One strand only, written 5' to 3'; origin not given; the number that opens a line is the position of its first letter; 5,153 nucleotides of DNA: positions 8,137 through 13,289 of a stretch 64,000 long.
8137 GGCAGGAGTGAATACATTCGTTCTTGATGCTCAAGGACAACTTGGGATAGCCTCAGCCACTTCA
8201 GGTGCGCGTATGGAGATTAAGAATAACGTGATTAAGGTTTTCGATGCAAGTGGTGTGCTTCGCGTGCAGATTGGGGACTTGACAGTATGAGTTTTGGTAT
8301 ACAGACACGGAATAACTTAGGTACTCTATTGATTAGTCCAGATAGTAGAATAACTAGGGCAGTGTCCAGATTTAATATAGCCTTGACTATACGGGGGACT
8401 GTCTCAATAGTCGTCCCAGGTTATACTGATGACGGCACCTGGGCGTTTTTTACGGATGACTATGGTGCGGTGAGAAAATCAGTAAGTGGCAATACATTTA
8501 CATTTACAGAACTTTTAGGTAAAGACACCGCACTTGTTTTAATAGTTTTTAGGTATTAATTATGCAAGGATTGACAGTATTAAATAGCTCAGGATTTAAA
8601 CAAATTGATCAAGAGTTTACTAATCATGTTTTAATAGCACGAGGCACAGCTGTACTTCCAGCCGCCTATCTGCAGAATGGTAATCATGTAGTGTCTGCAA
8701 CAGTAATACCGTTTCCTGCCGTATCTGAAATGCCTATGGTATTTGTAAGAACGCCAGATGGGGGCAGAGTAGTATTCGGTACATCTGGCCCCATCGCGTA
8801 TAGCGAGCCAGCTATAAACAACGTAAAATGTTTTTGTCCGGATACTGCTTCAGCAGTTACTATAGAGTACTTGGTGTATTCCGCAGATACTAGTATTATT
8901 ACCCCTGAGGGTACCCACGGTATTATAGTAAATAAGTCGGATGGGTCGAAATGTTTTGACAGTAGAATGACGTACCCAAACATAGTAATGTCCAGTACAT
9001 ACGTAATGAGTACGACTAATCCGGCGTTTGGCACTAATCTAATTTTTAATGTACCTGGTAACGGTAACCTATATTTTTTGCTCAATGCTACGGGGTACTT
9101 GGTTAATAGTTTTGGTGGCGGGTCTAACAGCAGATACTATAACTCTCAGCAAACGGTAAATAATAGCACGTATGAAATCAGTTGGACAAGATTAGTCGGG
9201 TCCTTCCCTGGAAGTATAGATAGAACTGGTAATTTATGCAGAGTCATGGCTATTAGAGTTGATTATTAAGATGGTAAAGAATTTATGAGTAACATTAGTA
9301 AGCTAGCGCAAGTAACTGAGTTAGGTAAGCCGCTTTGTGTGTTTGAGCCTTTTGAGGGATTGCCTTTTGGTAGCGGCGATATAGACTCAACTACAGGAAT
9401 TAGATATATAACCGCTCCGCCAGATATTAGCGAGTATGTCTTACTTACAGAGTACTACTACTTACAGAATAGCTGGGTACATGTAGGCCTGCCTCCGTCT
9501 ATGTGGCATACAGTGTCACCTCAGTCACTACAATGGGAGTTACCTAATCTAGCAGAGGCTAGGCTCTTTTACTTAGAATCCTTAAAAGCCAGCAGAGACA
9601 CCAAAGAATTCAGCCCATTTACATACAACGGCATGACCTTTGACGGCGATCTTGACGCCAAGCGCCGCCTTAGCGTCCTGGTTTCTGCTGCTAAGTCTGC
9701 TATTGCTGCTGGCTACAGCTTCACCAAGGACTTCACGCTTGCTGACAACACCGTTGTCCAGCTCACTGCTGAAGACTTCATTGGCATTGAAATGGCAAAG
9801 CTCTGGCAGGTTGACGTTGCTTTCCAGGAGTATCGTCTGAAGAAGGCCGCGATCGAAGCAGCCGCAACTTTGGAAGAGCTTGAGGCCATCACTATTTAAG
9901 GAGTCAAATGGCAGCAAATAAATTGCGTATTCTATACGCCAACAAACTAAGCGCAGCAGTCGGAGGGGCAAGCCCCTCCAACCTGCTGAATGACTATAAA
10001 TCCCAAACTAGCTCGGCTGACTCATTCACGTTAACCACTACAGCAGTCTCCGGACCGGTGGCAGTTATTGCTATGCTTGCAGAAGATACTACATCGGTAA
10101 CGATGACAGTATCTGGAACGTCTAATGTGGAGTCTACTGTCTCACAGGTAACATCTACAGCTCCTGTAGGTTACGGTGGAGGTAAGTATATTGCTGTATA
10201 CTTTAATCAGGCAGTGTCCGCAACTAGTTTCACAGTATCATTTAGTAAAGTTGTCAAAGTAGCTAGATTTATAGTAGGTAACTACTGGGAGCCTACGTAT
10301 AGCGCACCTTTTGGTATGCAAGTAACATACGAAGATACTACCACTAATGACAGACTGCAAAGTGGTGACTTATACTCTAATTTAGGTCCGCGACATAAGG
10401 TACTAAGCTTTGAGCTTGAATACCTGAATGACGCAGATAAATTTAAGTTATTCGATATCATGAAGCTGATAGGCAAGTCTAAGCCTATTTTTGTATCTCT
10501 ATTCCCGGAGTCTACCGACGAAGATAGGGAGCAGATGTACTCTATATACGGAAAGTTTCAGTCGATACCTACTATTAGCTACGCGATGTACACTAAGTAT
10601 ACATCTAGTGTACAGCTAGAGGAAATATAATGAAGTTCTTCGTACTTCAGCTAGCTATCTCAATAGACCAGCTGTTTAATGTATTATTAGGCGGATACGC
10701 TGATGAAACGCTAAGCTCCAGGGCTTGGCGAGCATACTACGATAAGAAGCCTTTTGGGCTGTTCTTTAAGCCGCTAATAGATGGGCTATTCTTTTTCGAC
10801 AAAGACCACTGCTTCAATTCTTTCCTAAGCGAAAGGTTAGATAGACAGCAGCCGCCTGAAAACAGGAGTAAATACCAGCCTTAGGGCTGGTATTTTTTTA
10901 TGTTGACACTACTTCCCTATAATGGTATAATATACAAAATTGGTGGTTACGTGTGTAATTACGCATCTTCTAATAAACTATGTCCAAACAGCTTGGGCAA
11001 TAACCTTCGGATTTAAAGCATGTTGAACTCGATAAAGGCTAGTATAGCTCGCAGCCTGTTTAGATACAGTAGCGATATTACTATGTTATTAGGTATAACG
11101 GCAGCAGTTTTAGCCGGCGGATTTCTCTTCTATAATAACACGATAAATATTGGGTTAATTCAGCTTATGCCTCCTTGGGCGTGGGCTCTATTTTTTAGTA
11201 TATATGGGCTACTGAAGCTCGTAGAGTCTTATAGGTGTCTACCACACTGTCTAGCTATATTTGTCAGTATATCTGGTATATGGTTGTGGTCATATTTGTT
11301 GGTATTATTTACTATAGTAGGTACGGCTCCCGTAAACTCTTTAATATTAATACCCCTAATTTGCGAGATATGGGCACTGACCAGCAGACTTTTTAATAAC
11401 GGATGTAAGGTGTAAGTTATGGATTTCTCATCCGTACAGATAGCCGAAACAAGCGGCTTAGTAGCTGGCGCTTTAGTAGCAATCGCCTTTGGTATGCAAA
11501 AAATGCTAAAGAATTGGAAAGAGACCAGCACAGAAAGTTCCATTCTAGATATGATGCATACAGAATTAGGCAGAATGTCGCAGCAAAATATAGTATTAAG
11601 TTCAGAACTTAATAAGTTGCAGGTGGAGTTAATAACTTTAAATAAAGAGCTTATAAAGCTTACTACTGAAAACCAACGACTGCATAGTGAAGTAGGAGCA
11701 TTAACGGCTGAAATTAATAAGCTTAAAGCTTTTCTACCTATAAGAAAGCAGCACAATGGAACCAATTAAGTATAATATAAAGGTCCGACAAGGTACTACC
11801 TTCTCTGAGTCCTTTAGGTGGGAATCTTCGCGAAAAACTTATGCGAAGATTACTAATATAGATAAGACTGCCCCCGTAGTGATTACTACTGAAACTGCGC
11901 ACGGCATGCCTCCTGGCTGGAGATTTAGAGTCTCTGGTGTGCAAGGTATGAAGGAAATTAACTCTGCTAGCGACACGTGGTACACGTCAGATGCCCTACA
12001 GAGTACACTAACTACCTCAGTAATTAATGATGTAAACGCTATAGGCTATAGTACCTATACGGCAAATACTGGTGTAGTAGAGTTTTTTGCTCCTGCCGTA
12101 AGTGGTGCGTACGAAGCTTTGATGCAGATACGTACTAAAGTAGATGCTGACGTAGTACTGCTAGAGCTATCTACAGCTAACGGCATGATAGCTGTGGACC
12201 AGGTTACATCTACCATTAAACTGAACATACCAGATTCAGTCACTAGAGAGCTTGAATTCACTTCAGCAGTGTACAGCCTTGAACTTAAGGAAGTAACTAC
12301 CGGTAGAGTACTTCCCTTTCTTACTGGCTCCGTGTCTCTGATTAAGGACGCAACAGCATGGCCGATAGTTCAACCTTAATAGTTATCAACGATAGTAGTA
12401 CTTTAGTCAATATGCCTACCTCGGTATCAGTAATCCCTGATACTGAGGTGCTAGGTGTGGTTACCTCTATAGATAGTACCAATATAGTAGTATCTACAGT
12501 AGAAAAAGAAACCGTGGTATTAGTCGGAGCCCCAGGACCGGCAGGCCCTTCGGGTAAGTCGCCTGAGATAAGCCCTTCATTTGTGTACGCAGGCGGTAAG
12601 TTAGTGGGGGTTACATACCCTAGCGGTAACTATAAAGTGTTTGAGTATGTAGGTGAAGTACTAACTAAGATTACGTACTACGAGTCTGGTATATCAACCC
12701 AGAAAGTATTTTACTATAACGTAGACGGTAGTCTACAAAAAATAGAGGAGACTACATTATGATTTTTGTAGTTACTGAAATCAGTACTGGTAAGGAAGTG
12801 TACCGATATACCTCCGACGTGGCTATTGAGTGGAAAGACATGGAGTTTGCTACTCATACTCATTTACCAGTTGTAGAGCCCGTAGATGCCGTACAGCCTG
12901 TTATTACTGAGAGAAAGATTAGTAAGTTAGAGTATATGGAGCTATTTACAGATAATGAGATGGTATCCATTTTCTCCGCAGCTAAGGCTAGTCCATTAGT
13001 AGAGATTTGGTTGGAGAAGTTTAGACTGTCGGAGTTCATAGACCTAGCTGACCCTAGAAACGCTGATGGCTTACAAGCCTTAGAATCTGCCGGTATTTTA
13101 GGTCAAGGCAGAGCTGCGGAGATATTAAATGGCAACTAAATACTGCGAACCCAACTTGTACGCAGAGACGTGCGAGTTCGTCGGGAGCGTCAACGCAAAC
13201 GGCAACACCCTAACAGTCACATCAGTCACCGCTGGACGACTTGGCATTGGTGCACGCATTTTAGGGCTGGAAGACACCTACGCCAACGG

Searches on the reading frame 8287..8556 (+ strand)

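Call 88: search_protein_families(library=phrogs, proteins=[window:8287-8556:+], max_evalue=0.1)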
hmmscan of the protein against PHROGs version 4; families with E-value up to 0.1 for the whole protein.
window:8287-8556:+ (90 aa): 2 families
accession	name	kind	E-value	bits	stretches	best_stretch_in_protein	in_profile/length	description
phrog_2427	-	unknown function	3.3e-05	25.2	1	1-76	6-85/103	-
phrog_7961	-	unknown function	0.069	14.8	1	1-55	1-57/108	-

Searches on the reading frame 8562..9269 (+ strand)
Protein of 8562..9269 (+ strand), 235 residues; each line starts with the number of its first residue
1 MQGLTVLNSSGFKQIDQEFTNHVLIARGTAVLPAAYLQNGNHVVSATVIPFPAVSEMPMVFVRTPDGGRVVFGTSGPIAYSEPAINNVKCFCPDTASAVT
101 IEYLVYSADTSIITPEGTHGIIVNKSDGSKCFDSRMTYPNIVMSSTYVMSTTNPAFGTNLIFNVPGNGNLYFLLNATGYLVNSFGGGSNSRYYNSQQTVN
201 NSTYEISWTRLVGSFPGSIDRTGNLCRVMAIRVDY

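Call 12: search_protein_families(library=phrogs, proteins=[window:8562-9269:+])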
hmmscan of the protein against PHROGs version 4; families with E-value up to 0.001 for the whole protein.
window:8562-9269:+ (235 aa): 2 families
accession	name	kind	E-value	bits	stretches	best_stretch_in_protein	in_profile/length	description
phrog_4062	-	unknown function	1.1e-08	36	1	3-211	4-194/230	-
phrog_6061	-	unknown function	0.00079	20.7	0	2-151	3-158/263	-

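Call 13: search_protein_families(library=pfam, proteins=[window:8562-9269:+], max_evalue=0.01)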
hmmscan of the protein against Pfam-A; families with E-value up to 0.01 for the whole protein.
window:8562-9269:+ (235 aa): 0 families

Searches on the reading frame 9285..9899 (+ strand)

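Call 12: search_protein_families(library=phrogs, proteins=[window:9285-9899:+])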
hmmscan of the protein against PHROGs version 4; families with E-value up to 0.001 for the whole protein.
window:9285-9899:+ (204 aa): 7 families
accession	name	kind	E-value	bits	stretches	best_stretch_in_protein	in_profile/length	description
phrog_2837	-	tail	2.1e-13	51.5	1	57-201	46-190/202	tail protein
phrog_7703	-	unknown function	1.2e-07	32.5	1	89-203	145-262/268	-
phrog_17968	-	head and packaging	1.9e-07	32.1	1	99-200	102-202/212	virion structural protein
phrog_1141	-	tail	2e-07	31.9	1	89-202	71-187/194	tail fiber protein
phrog_1807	-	tail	3.2e-05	24.7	1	98-203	133-234/241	tail fiber protein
phrog_10508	-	tail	0.00018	22.4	1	73-196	27-149/159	tail fiber protein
phrog_3811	-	unknown function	0.00086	20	0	92-203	85-195/200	-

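Call 13: search_protein_families(library=pfam, proteins=[window:9285-9899:+], max_evalue=0.01)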
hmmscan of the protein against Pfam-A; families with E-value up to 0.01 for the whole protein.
window:9285-9899:+ (204 aa): 1 family
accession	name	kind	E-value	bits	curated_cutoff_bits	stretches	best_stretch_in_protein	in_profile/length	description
PF14301.12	DUF4376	-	8.5e-14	52.3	25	1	97-201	7-104/106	Domain of unknown function (DUF4376)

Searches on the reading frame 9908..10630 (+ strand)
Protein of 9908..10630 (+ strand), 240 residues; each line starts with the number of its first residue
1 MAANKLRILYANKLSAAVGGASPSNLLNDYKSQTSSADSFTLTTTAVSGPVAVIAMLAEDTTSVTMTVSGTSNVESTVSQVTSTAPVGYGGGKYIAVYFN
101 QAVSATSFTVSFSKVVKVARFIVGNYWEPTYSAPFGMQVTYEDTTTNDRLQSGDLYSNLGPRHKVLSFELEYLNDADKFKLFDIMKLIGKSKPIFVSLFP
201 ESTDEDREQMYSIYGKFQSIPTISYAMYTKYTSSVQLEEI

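Call 12: search_protein_families(library=phrogs, proteins=[window:9908-10630:+])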
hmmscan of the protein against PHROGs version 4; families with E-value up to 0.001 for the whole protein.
window:9908-10630:+ (240 aa): 1 family
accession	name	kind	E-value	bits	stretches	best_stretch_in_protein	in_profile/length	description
phrog_8610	-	unknown function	1.9e-15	57.8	1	115-240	143-268/270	-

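Call 13: search_protein_families(library=pfam, proteins=[window:9908-10630:+], max_evalue=0.01)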
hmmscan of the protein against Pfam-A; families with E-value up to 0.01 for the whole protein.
window:9908-10630:+ (240 aa): 0 families

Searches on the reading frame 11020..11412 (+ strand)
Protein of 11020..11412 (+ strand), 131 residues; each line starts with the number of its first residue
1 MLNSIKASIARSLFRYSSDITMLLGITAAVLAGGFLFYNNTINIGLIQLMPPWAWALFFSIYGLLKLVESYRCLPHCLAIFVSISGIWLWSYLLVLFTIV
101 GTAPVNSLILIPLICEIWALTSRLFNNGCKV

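Call 88: search_protein_families(library=phrogs, proteins=[window:11020-11412:+], max_evalue=0.1)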
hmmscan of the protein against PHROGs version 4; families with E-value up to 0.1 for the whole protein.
window:11020-11412:+ (131 aa): 1 family
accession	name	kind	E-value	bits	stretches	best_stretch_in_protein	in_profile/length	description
phrog_4026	-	tail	0.0039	17.9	1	21-95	16-100/149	minor tail protein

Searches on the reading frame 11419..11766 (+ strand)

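Call 88: search_protein_families(library=phrogs, proteins=[window:11419-11766:+], max_evalue=0.1)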
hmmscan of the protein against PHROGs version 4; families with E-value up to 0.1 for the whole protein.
window:11419-11766:+ (116 aa): 18 families
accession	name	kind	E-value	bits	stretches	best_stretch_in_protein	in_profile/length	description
phrog_13113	-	unknown function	0.00072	21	1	43-104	64-132/134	-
phrog_3671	-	unknown function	0.00093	20.4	1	37-103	41-77/87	-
phrog_25046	-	unknown function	0.0011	19.8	1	41-103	25-87/183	-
phrog_14137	-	unknown function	0.0013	20.2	1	14-105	8-99/141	-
phrog_8369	-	other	0.0023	19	1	59-114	61-116/192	hol-like chemotaxis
phrog_18283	-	unknown function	0.0024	18.7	1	30-102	61-137/155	-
phrog_23521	-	unknown function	0.004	18.1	0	21-67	71-118/140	-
phrog_2658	-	other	0.0054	18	1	55-103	73-121/126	hol-like chemotaxis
phrog_6631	-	unknown function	0.0083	16.6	1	12-113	9-118/251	-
phrog_1244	-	unknown function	0.009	16.4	1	57-109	28-80/157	-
phrog_3961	-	unknown function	0.017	16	1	11-98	20-105/112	-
phrog_368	-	unknown function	0.032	15.2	1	22-107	49-134/239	-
phrog_167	-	tail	0.063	11.9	1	32-104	110-180/1555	tail length tape measure protein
phrog_18076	-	other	0.066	14.6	1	32-103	27-101/106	hol-like chemotaxis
phrog_2525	-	unknown function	0.076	14.5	1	9-102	10-100/110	-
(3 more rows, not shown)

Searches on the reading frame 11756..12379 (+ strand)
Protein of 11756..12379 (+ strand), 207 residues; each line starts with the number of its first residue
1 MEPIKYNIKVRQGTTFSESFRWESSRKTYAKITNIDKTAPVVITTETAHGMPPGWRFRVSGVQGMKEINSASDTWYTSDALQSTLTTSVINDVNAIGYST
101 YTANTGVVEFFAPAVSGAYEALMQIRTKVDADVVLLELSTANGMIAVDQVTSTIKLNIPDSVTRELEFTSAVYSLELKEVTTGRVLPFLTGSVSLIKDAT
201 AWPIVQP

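Call 12: search_protein_families(library=phrogs, proteins=[window:11756-12379:+])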
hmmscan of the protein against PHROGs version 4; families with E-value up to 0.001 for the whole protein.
window:11756-12379:+ (207 aa): 1 family
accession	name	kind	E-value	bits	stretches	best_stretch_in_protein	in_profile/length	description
phrog_1084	-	unknown function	1.9e-13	51.6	1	119-200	38-115/123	unknown function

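Call 13: search_protein_families(library=pfam, proteins=[window:11756-12379:+], max_evalue=0.01)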
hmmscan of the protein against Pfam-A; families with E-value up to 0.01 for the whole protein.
window:11756-12379:+ (207 aa): 0 families

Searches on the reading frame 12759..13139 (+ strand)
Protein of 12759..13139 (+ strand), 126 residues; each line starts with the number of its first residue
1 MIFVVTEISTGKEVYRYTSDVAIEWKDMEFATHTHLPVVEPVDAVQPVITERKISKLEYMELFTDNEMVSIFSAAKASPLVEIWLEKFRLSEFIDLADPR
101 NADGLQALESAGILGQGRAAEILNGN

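Call 33: search_protein_families(library=ncbifam, proteins=[window:12759-13139:+], max_evalue=0.01)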
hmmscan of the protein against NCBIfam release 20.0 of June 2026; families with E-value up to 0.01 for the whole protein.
window:12759-13139:+ (126 aa): 0 families

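Call 88: search_protein_families(library=phrogs, proteins=[window:12759-13136:+], max_evalue=0.1)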
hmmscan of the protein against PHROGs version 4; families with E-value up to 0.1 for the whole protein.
window:12759-13136:+ (126 aa): 2 families
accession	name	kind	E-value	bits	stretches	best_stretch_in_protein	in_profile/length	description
phrog_25252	-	unknown function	1.3e-09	39.5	1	38-125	45-130/138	-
phrog_37936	-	unknown function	0.021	16.2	1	13-66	25-77/92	-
